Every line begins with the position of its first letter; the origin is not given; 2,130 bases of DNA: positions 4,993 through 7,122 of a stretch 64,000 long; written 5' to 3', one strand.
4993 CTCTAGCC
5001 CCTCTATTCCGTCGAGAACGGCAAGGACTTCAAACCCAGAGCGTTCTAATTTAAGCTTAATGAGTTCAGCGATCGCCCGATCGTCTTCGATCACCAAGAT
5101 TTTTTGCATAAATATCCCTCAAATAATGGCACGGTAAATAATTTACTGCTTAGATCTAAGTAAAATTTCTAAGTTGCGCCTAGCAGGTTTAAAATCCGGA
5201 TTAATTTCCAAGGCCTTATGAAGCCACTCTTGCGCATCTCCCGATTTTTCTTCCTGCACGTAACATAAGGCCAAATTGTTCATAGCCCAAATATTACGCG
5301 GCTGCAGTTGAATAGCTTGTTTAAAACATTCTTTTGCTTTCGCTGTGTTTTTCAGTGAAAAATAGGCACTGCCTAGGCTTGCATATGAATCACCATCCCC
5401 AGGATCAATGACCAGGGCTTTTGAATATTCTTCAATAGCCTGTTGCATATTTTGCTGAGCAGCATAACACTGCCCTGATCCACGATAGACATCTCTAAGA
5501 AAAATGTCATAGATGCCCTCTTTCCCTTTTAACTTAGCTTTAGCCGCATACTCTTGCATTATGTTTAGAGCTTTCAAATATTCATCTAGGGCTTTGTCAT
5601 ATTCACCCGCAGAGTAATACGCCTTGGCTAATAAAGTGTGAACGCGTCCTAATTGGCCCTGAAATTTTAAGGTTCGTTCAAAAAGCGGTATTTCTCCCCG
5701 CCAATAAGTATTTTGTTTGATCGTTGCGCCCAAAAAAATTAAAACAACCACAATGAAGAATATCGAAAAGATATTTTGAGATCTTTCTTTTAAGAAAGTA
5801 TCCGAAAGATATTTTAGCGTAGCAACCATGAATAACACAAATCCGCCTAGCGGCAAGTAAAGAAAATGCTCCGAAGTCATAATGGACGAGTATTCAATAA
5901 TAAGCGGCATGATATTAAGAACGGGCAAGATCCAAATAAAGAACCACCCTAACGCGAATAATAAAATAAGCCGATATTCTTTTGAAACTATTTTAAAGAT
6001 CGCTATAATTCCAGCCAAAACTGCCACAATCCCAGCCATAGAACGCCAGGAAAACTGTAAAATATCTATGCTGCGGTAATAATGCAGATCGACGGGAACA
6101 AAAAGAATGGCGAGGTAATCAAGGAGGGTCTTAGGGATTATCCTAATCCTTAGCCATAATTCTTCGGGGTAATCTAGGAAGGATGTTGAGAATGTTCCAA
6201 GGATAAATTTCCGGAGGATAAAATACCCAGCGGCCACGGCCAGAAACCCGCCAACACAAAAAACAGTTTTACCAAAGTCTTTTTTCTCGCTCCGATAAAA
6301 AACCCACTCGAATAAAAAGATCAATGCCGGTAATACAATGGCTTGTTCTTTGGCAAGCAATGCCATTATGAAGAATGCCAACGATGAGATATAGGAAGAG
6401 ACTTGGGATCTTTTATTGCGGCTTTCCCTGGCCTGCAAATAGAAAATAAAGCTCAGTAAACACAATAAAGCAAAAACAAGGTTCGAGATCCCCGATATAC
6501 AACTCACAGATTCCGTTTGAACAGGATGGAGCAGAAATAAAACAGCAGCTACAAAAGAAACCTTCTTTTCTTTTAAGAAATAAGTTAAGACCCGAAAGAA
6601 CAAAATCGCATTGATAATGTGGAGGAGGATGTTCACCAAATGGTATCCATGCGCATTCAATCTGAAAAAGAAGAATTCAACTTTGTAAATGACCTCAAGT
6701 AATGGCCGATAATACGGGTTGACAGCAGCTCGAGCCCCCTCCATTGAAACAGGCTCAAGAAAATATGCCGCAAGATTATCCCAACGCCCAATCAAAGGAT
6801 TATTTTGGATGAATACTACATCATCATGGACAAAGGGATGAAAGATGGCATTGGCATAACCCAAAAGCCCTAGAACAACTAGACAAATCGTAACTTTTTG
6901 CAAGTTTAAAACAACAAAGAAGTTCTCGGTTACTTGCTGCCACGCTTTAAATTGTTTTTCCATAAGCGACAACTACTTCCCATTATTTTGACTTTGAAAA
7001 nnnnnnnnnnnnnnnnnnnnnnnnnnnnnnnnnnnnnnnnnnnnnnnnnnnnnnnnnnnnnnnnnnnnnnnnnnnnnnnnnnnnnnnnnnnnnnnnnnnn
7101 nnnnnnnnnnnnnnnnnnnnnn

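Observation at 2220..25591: Five paralogous TMTC/DUF1736-like GT-C membrane proteins with TPR arrays, as a candidate bacterial TPR-guided periplasmic glycosylation system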

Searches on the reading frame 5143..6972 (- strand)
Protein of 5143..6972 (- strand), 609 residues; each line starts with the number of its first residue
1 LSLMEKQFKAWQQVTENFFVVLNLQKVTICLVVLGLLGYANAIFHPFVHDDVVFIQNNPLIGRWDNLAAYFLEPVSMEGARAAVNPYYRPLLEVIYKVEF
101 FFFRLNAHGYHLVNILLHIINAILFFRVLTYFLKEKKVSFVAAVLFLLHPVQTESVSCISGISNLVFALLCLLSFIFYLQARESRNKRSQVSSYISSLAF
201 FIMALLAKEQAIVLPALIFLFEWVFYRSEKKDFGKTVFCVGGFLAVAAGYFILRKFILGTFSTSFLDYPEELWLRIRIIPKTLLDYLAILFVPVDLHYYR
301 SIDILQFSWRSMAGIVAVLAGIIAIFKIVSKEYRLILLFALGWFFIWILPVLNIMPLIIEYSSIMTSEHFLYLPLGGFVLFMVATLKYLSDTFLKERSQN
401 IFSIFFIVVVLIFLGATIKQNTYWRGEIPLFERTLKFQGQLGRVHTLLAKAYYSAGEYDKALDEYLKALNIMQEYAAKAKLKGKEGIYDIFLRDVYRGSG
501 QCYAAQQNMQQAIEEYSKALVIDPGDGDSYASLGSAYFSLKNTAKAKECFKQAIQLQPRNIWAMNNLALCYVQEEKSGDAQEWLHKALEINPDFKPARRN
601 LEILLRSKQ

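Call 3: search_protein_families(library=pfam, proteins=[window:5143-6972:-], max_evalue=0.01)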
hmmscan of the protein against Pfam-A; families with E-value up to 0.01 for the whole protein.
window:5143-6972:- (609 aa): 22 families
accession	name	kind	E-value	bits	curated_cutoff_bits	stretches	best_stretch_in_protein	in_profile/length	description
PF00515.34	TPR_1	-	3.1e-26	90.5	27.8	4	528-560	2-34/34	Tetratricopeptide repeat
PF07719.23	TPR_2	-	8.5e-25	85.2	27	4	529-560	3-34/34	Tetratricopeptide repeat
PF13181.12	TPR_8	-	2.4e-19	68.2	25.7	1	528-560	2-34/34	Tetratricopeptide repeat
PF13414.12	TPR_11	-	1.6e-17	63.3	26.8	3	500-539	1-40/42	TPR repeat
PF13424.12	TPR_12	-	6.3e-16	58.8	30.1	3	532-590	8-74/77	Tetratricopeptide repeat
PF14559.12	TPR_19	-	2.2e-14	53.9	25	2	545-597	9-60/68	Tetratricopeptide repeat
PF13431.12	TPR_17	-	1.1e-13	50.6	24.4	2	549-582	1-34/34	Tetratricopeptide repeat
PF13428.12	TPR_14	-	1.2e-12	47.6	23.5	1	530-568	4-42/44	Tetratricopeptide repeat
PF13432.12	TPR_16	-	4.4e-12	46.7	32.7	0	495-526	33-64/65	Tetratricopeptide repeat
PF13176.12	TPR_7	-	3.6e-07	30.2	27.9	0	446-472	3-29/36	Tetratricopeptide repeat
PF13374.12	TPR_10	-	4.7e-07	30.1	27.5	0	528-556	3-31/42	Tetratricopeptide repeat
PF23914.1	TPR_CcmH_CycH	-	7.7e-07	29.5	42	1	500-592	57-152/158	Cytochrome c-type biogenesis protein H TPR domain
PF13174.12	TPR_6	-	1.2e-06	29.2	26.3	0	533-558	6-31/33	Tetratricopeptide repeat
PF12895.13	ANAPC3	-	2e-05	25.2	27.2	0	506-582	2-77/82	Anaphase-promoting complex, cyclosome, subunit 3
PF13371.12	TPR_9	-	2.9e-05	24.4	35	1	501-560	3-62/73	Tetratricopeptide repeat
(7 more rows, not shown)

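Call 7: search_protein_families(library=ncbifam, proteins=[window:5143-6972:-], max_evalue=0.1)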
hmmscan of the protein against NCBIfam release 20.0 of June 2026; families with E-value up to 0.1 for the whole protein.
window:5143-6972:- (609 aa): 33 families (the best 25 are shown)
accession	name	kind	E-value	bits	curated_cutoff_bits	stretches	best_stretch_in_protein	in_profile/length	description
TIGR02521.1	type_IV_pilW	equivalog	1.4e-17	64.1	154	2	500-566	38-104/234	type IV pilus biogenesis/stability protein PilW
TIGR02917.1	PEP_TPR_lipo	equivalog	6.7e-15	54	312.2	2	500-595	472-804/899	XrtA/PEP-CTERM system TPR-repeat protein PrsT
NF040959.1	MamA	equivalog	9.5e-14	51.3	200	1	500-591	112-203/204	magnetosome protein MamA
TIGR02552.1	LcrH_SycD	equivalog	5.1e-11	42.4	104.8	2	497-559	56-118/136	SycD/LcrH family type III secretion system chaperone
NF033762.1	social_mot_Tgl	equivalog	1.2e-09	37.9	225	1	506-577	44-116/252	social motility TPR repeat lipoprotein Tgl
NF033920.0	C39_PA2778_fam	equivalog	1.6e-08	34.3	150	1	504-592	167-255/255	PA2778 family cysteine peptidase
NF047507.1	TPR_BatC_Lepto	exception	2.1e-08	33.9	175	1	566-608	101-143/214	TPR repeat-containing protein BatC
NF008391.2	PRK11189.1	equivalog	2.8e-07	30.3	250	1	534-603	72-141/297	lipoprotein NlpI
NF047558.1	TPR_END_plus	domain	7.6e-07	29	32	1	566-595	4-33/56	TPR end-of-group domain-containing protein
NF008520.0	PRK11447.1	equivalog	1.2e-06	26.7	858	1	440-585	301-442/1157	cellulose synthase complex outer membrane protein BcsC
NF002725.1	PRK02603.1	equivalog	1.3e-06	28.6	143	1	498-577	40-122/173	photosystem I assembly protein Ycf3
NF033758.1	gliding_GltE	equivalog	2.1e-06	27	225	1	503-601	164-262/411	adventurous gliding motility TPR repeat lipoprotein GltE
NF047371.1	FlcA_CTERM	equivalog_domain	1e-05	24.2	300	1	434-589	339-501/646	periplasmic flagellar collar protein FlcA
NF011890.0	PRK15363.1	equivalog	9e-05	22.2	163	1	460-555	36-131/157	CesD/SycD/LcrH family type III secretion system chaperone SscA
NF008756.0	PRK11788.1-4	equivalog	0.00017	20.8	474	1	494-591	181-279/389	lipopolysaccharide assembly protein LapB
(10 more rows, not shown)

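Call 71: predict_structure(alignment_id=A5)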
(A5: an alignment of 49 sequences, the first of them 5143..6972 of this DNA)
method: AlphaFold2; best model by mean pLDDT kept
length: 609 residues; sequences in the alignment: 49
mean_pLDDT: 89.4   pTM: 0.88
mean pLDDT of the five models: 89.4, 88.9, 88.7, 86.5, 85.4
residues with pLDDT >= 90: 410; 70-90: 144; 50-70: 49; < 50: 6
segments of 3 or more residues with pLDDT < 50: 80-83
pLDDT, mean of each block of 10 residues (from residue 1): 61 65 90 97 92 83 82 61 64 92 96 98 97 91 97 92 96 97 92 98 95 96 83 83 96 83 70 87 93 88 88 95 95 94 95 69 85 96 92 77 88 95 92 93 95 97 97 85 69 95 97 97 93 96 97 95 96 95 96 93 90
secondary structure, 60 per line:
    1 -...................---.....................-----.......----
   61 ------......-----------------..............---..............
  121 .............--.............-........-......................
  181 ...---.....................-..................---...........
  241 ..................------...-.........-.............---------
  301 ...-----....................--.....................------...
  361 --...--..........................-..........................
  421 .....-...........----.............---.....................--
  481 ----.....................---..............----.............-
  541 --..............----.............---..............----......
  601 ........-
elements in order: H2-20 H24-44 H50-56 H67-72 H90-103 H107-133 H136-148 H150-157 H159-183 H187-207 H209-226 H230-258 H269-277 H279-291 E301-303 H309-328 H331-351 E358-360 E363-365 H368-393 H395-425 H427-437 H442-454 H458-478 H485-505 H509-522 H527-539 H543-556 H561-573 H577-590 H595-608

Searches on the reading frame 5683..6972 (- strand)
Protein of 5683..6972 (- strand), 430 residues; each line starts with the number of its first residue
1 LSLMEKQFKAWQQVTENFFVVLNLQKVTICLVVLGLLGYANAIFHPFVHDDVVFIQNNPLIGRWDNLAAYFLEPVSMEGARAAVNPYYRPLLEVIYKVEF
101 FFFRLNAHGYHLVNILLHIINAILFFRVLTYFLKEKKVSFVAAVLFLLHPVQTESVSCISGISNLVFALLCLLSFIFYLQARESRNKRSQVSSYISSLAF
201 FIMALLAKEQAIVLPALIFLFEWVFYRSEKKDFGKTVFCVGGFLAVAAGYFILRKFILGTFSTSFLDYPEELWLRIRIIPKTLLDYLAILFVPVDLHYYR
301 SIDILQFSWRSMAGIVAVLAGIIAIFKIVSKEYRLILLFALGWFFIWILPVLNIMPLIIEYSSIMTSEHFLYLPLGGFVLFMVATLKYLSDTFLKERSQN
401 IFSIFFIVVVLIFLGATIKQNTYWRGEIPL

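Call 6: search_protein_families(library=pfam, proteins=[window:5683-6972:-], max_evalue=10)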
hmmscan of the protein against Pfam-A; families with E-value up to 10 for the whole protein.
seq(430 aa): 2 families
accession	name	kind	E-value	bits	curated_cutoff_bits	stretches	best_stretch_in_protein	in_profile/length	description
PF11847.13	GT-C_AftD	-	8.7e-05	21.1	26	1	135-270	101-230/661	Alpha-(1->3)-arabinofuranosyltransferase, N-terminal GT-C domain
PF07695.17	7TMR-DISM_7TM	-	0.0019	18.6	29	1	257-383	79-199/205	7TM diverse intracellular signalling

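Call 38: find_homologous_proteins(query=window:5683-6972:-, max_evalue=0.00001)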
Query window:5683-6972:- (430 aa): 564 proteins with E <= 0.00001 among 8000 candidates; the best 120 are listed.
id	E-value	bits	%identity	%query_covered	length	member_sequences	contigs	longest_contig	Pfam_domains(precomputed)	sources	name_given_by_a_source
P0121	5.2e-273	924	100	99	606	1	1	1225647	PF13431.13,PF23914.2,PF13414.13,PF13176.13,PF13428.13,PF13374.13,PF14559.13,PF00515.35,PF12895.14,PF13424.13,PF21033.5,PF13432.13,PF13181.13,PF07719.24,PF13174.13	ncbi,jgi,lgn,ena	ncbi:MAG: tetratricopeptide repeat protein [Candidatus Omnitrophota bacterium]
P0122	2.8e-113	397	45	98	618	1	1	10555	PF13431.13,PF13414.13,PF13176.13,PF13428.13,PF13374.13,PF14559.13,PF25068.3,PF00515.35,PF13424.13,PF13432.13,PF13181.13,PF07719.24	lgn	-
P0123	7.3e-110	386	47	95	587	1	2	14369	PF13431.13,PF23914.2,PF13414.13,PF13176.13,PF13428.13,PF14559.13,PF24575.2,PF25068.3,PF13371.13,PF00515.35,PF12895.14,PF13424.13,PF21033.5,PF13432.13,PF13429.13,PF13181.13,PF07719.24,PF13174.13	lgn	-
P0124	2.9e-109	384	47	94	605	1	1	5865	PF13431.13,PF13414.13,PF13176.13,PF13428.13,PF13374.13,PF14559.13,PF25068.3,PF00515.35,PF12895.14,PF13424.13,PF21033.5,PF13432.13,PF13181.13,PF07719.24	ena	-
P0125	5.5e-107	377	50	95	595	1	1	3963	PF13431.13,PF13414.13,PF13176.13,PF13428.13,PF13374.13,PF14559.13,PF25068.3,PF00515.35,PF13424.13,PF21033.5,PF13432.13,PF13181.13,PF07719.24,PF13174.13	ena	-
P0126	1.6e-104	369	47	95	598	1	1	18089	PF13431.13,PF23914.2,PF13414.13,PF13176.13,PF13428.13,PF13374.13,PF14559.13,PF00515.35,PF13424.13,PF21033.5,PF13432.13,PF13181.13,PF07719.24,PF13174.13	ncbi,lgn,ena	-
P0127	5.2e-104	367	48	95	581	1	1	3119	PF14559.13,PF13431.13,PF13414.13,PF00515.35,PF13424.13,PF13176.13,PF13432.13,PF13428.13,PF13181.13,PF07719.24,PF13374.13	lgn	-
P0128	4.4e-103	364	46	95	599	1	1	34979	PF13431.13,PF23914.2,PF13414.13,PF13176.13,PF13428.13,PF13374.13,PF14559.13,PF00515.35,PF12895.14,PF13424.13,PF22871.3,PF21033.5,PF13432.13,PF13181.13,PF07719.24,PF13174.13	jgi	-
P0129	5.5e-103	364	47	97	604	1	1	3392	PF14559.13,PF13431.13,PF00515.35,PF13424.13,PF13432.13,PF13428.13,PF13181.13,PF07719.24,PF13231.13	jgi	-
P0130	7.9e-103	363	47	95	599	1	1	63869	PF14559.13,PF13431.13,PF13414.13,PF00515.35,PF13424.13,PF13176.13,PF13432.13,PF13428.13,PF13181.13,PF07719.24,PF13374.13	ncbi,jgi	-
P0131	1.8e-102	362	47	97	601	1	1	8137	PF13431.13,PF13414.13,PF13176.13,PF13428.13,PF13374.13,PF14559.13,PF13371.13,PF00515.35,PF13424.13,PF21033.5,PF13432.13,PF13181.13,PF07719.24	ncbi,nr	ncbi:MAG: tetratricopeptide repeat protein [Candidatus Aceula meridiana]|nr:tetratricopeptide repeat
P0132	5.0e-102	360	46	93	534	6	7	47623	PF14559.13,PF13431.13,PF13414.13,PF00515.35,PF13424.13,PF13176.13,PF21033.5,PF13432.13,PF13428.13,PF13181.13,PF07719.24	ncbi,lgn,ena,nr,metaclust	ncbi:MAG: hypothetical protein A3D10_03730 [Omnitrophica WOR_2 bacterium RIFCSPHIGHO2_02_FULL_48_11]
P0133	7.6e-102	360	47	96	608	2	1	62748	PF13431.13,PF13414.13,PF13428.13,PF14559.13,PF24575.2,PF25068.3,PF00515.35,PF13424.13,PF21033.5,PF13432.13,PF13181.13,PF07719.24,PF13174.13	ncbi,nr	ncbi:MAG: tetratricopeptide repeat protein [Candidatus Omnitrophica bacterium]|nr:tetratricopeptide 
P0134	8.4e-102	360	47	95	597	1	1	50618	PF13431.13,PF23914.2,PF13414.13,PF13176.13,PF13428.13,PF13374.13,PF14559.13,PF13371.13,PF00515.35,PF12895.14,PF13424.13,PF21033.5,PF13432.13,PF13181.13,PF07719.24,PF13174.13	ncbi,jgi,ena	-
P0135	1.3e-101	359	46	93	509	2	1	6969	-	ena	-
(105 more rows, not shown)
